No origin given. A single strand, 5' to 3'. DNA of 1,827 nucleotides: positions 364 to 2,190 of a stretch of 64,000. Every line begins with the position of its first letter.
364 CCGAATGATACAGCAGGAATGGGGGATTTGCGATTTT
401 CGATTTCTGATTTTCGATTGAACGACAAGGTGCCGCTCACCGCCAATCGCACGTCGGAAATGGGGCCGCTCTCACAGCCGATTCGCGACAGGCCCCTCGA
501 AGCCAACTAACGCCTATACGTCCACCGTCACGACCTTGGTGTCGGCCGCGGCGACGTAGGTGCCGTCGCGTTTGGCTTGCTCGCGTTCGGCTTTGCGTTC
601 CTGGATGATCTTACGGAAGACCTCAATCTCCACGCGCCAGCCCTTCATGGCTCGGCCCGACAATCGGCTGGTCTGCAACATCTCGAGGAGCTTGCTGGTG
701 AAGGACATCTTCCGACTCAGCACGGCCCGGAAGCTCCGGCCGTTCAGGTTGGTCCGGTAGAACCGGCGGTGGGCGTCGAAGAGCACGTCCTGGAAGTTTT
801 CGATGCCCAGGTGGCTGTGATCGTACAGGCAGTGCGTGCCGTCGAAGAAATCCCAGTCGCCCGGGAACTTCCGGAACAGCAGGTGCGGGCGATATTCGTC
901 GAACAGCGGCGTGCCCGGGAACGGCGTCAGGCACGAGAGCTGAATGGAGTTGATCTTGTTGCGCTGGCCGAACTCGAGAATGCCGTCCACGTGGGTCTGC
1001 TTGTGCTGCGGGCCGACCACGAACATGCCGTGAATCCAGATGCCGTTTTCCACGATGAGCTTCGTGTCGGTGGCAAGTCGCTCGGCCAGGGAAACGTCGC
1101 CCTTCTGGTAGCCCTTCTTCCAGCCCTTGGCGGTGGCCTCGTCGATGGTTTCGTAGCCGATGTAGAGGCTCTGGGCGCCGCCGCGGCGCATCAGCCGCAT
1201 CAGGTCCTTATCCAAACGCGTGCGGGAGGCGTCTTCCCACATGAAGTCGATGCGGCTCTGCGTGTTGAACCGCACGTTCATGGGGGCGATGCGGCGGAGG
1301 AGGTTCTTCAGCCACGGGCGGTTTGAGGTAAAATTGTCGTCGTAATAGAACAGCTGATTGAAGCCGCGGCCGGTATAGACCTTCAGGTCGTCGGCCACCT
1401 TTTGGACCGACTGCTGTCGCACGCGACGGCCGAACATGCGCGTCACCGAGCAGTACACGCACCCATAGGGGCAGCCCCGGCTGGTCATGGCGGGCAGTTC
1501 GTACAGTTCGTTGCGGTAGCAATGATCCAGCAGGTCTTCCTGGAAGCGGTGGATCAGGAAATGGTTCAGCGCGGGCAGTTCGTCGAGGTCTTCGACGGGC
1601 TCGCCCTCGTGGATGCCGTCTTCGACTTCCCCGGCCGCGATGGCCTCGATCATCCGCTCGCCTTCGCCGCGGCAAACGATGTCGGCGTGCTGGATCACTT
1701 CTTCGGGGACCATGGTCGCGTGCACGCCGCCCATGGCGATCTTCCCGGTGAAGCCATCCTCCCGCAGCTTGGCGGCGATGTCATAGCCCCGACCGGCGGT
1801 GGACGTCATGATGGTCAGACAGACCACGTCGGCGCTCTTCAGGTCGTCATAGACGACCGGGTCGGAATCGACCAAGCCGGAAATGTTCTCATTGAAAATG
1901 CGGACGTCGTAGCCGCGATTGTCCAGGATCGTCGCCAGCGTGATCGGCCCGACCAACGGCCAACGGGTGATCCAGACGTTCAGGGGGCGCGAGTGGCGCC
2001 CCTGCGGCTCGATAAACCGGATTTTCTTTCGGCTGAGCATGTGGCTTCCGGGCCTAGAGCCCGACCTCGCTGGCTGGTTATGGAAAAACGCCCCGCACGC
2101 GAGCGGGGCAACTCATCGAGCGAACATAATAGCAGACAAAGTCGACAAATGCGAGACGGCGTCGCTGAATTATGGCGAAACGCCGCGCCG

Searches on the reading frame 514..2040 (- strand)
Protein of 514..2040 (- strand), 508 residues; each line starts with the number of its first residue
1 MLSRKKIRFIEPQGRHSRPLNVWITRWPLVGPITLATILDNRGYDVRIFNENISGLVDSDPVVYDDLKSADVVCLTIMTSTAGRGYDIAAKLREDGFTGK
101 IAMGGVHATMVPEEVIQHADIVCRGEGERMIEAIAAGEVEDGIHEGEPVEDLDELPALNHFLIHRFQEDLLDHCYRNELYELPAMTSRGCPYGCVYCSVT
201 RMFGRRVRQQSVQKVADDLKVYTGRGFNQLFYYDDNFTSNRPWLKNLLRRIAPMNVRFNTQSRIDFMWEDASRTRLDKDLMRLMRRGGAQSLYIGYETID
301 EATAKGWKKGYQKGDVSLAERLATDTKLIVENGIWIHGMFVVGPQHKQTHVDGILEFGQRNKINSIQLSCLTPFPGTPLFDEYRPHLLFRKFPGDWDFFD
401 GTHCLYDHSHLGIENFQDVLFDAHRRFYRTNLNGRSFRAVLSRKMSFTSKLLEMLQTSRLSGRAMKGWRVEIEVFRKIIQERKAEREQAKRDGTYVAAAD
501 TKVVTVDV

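Call 3: search_protein_families(library=pfam, proteins=[window:514-2040:-])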
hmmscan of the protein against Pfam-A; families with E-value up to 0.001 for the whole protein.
window:514-2040:- (508 aa): 3 families
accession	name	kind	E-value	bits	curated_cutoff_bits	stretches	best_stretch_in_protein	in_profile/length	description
PF02310.24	B12-binding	-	6.8e-11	42.5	32.1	1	34-134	19-120/121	B12 binding domain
PF04055.27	Radical_SAM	-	7.6e-11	42.9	29.5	1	186-311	3-124/166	Radical SAM superfamily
PF06073.17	DUF934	-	0.00024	21.3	25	0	63-106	13-58/107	Bacterial protein of unknown function (DUF934)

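Call 4: search_protein_families(library=ncbifam, proteins=[window:514-2040:-])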
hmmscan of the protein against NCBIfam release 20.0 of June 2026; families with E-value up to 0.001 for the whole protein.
window:514-2040:- (508 aa): 18 families
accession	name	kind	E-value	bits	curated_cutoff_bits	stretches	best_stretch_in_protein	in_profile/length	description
TIGR03471.1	HpnJ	equivalog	4e-29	101.8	577.6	1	74-384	71-388/472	hopanoid biosynthesis associated radical SAM protein HpnJ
TIGR02026.1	BchE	equivalog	3.7e-21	75.5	481.35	2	186-398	199-401/497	magnesium-protoporphyrin IX monomethyl ester anaerobic oxidative cyclase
TIGR04072.2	rSAM_ladder_B12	equivalog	4.3e-21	75.1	360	1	90-380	91-369/443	lipid biosynthesis B12-binding/radical SAM protein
TIGR04013.1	B12_SAM_MJ_1487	hypoth_equivalog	1.1e-19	70.6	251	1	69-226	43-196/382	TIGR04013 family B12-binding domain/radical SAM domain-containing protein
NF050148.1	rSAM_ApyD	equivalog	7.8e-18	64.2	750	1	28-391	24-401/645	RiPP biosynthesis radical SAM protein ApyD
NF038361.1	rSAM_Sden_1168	equivalog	8.7e-17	60.9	575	1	69-382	140-472/560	Sden_1168 family B12-binding radical SAM P-methyltransferase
TIGR04295.1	B12_rSAM_oligo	hypoth_equivalog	4.6e-15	55.2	400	1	92-380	97-381/422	TIGR04295 family B12-binding domain-containing radical SAM protein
TIGR04367.1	HpnR_B12_rSAM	equivalog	1.4e-14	53.5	650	1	34-439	27-424/490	hopanoid C-3 methylase HpnR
TIGR04014.1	B12_SAM_MJ_0865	equivalog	1.1e-13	50.8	360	1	31-381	13-356/434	methyl-coenzyme M reductase glutamine C-methyltransferase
NF033070.1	rSAM_AprD4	equivalog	2e-12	46.7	500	1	33-380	46-387/456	AprD4 family radical SAM diol-dehydratase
NF040542.1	rSAM_RCCLKC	equivalog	1.4e-10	41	450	1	186-272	185-273/423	arsinothricin biosynthesis radical SAM protein ArsL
NF045585.1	rSAM_slr0320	equivalog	2.9e-10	39.3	775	1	158-302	213-353/511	photosystem II high light acclimation radical SAM protein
NF033712.0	B12_rSAM_KedN5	subfamily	4.3e-10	38.4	700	1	180-302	193-315/624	KedN5 family methylcobalamin-dependent radical SAM C-methyltransferase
TIGR04428.1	B12_rSAM_trp_MT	equivalog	1.1e-08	33.9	500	1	185-311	220-347/558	tryptophan 2-C-methyltransferase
TIGR04479.1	bcpD_PhpK_rSAM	subfamily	3.4e-08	32.3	600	1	184-343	244-390/504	PhpK family radical SAM P-methyltransferase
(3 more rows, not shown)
